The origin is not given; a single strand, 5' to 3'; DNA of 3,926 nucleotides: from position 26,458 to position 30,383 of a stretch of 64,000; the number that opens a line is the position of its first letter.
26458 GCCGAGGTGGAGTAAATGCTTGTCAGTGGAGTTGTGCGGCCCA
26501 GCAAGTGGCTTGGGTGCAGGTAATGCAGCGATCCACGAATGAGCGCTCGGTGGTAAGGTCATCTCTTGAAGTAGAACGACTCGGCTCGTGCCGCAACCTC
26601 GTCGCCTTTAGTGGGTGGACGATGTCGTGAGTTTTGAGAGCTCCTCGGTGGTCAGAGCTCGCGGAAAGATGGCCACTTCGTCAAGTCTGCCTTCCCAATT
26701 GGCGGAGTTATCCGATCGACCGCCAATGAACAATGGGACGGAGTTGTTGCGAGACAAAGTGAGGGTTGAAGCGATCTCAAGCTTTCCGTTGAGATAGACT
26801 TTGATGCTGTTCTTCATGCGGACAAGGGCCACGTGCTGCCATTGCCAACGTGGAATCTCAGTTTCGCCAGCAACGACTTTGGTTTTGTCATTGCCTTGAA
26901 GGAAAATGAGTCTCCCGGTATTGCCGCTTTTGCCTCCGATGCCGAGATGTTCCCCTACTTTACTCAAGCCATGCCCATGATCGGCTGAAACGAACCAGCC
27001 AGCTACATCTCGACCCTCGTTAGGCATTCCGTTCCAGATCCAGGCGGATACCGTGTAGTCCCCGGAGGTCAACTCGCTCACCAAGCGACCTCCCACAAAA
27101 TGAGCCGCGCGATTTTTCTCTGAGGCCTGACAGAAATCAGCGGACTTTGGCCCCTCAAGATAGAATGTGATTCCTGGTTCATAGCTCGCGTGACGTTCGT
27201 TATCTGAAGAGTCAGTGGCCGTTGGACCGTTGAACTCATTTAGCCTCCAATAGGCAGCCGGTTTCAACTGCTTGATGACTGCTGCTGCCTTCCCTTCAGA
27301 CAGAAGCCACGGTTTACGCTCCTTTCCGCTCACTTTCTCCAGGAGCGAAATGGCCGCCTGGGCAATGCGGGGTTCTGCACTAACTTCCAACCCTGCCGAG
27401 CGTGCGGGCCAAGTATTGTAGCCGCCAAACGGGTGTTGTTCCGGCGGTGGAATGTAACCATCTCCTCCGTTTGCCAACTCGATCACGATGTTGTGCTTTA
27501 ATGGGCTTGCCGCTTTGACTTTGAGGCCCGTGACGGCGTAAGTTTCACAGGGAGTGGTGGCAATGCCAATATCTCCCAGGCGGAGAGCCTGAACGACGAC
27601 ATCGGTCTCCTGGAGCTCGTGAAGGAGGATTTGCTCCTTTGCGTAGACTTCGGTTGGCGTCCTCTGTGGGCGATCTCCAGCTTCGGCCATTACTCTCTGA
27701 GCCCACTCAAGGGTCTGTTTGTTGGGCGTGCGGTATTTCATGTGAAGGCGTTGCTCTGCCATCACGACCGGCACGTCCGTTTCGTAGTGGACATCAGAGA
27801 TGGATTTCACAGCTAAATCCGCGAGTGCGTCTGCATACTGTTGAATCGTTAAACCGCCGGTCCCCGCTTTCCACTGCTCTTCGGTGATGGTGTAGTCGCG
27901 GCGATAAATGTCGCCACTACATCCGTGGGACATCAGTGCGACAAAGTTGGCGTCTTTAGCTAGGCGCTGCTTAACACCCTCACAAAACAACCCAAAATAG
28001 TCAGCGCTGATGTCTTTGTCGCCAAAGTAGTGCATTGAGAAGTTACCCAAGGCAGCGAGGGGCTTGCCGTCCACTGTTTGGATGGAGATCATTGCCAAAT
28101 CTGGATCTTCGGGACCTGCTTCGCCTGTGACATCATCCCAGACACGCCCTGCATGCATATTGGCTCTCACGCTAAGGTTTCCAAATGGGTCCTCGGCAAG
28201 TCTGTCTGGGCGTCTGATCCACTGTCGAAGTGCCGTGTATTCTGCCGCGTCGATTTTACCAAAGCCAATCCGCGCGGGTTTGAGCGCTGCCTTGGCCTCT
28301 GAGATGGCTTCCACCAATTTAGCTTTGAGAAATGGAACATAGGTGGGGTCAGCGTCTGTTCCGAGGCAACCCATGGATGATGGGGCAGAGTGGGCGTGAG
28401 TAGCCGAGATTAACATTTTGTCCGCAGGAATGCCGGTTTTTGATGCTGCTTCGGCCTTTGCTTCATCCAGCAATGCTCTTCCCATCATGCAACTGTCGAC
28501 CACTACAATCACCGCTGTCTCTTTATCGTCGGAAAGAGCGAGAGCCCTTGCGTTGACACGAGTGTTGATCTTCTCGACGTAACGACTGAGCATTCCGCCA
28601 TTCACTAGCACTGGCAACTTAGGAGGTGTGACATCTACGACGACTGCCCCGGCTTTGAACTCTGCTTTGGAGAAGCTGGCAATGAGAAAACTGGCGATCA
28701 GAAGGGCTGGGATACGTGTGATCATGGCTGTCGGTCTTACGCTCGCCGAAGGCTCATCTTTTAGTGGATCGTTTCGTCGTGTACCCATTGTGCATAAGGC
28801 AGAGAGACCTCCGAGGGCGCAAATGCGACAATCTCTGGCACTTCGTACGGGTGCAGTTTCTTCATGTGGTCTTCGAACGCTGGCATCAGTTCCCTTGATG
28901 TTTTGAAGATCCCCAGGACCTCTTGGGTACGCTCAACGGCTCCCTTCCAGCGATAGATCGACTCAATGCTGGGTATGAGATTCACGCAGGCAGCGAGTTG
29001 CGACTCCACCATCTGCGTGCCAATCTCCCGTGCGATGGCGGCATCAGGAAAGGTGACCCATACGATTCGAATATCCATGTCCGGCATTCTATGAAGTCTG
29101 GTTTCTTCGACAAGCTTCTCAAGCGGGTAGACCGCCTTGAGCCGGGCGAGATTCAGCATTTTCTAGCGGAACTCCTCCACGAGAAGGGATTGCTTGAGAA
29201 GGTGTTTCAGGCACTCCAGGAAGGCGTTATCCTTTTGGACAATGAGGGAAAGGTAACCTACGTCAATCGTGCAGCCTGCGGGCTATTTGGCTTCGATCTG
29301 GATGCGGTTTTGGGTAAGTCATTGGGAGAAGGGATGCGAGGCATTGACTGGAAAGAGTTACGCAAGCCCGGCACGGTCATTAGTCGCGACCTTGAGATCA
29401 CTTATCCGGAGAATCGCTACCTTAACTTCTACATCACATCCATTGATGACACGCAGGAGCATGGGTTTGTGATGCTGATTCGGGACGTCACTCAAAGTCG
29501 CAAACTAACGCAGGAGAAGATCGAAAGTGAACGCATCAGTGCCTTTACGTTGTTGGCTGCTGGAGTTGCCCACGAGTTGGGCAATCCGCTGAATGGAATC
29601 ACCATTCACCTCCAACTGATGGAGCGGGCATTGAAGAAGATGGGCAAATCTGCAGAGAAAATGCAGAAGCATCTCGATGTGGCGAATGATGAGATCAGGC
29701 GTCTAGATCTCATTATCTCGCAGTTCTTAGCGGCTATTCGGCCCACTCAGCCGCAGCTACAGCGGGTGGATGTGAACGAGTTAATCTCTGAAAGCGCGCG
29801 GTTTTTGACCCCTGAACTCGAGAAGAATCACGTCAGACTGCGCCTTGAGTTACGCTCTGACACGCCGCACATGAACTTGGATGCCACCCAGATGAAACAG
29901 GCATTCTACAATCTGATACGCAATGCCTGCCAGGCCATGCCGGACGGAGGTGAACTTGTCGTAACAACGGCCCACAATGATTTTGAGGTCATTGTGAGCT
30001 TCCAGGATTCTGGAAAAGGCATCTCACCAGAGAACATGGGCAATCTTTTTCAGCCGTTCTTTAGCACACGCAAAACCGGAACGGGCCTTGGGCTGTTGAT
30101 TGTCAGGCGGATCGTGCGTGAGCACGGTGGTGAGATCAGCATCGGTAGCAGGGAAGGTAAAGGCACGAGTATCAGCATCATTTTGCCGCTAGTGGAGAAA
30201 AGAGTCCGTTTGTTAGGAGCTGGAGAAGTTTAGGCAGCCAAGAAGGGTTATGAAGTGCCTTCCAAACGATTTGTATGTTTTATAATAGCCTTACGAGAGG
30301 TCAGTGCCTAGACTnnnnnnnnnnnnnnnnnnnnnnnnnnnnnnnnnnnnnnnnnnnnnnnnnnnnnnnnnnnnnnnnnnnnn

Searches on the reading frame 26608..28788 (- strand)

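Call 82: search_protein_families(library=pfam, proteins=[window:26608-28788:-], max_evalue=0.0001)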
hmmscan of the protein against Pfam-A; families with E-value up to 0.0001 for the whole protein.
window:26608-28788:- (726 aa): 2 families
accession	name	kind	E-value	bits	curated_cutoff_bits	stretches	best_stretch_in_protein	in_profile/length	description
PF13385.13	Laminin_G_3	-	4.2e-21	76.1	27.6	1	572-717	13-150/151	Concanavalin A-like lectin/glucanases superfamily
PF04734.18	Ceramidase_alk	-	5.7e-08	32.3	32.1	1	44-179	1-147/509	Neutral/alkaline non-lysosomal ceramidase, N-terminal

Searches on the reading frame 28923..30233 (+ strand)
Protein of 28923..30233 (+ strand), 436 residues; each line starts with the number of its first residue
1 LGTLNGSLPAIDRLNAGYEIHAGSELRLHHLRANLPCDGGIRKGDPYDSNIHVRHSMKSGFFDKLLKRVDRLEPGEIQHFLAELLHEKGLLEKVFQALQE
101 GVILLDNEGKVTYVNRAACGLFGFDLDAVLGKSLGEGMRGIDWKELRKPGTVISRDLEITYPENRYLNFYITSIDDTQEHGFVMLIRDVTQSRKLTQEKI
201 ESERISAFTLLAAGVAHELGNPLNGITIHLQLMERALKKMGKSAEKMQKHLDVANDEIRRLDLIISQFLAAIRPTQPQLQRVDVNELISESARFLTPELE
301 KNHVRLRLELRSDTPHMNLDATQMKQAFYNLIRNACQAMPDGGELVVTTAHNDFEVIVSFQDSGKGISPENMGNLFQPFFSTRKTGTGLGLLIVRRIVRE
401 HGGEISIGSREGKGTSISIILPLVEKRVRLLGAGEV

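Call 82: search_protein_families(library=pfam, proteins=[window:28923-30233:+], max_evalue=0.0001)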
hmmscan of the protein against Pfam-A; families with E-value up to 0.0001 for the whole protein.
window:28923-30233:+ (436 aa): 7 families
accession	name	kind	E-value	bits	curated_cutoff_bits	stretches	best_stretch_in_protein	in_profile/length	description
PF02518.31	HATPase_c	-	5.2e-26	91.7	26.4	1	320-423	2-109/111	Histidine kinase-, DNA gyrase B-, and HSP90-like ATPase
PF00512.31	HisKA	-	7.2e-11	42.4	26.9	1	211-270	5-59/66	His Kinase A (phospho-acceptor) domain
PF08448.16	PAS_4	-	1.5e-09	38.5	23.1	1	95-193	1-109/110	PAS fold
PF13188.13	PAS_8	-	1.8e-09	37.6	21.8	1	90-143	2-52/65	PAS domain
PF00989.32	PAS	-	4.7e-09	36.7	22.6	1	91-136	3-48/113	PAS fold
PF13426.13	PAS_9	-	2.5e-07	31.4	27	1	100-191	2-103/103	PAS domain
PF12860.13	PAS_7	-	7.2e-06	26.6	27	0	96-139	2-46/115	PAS fold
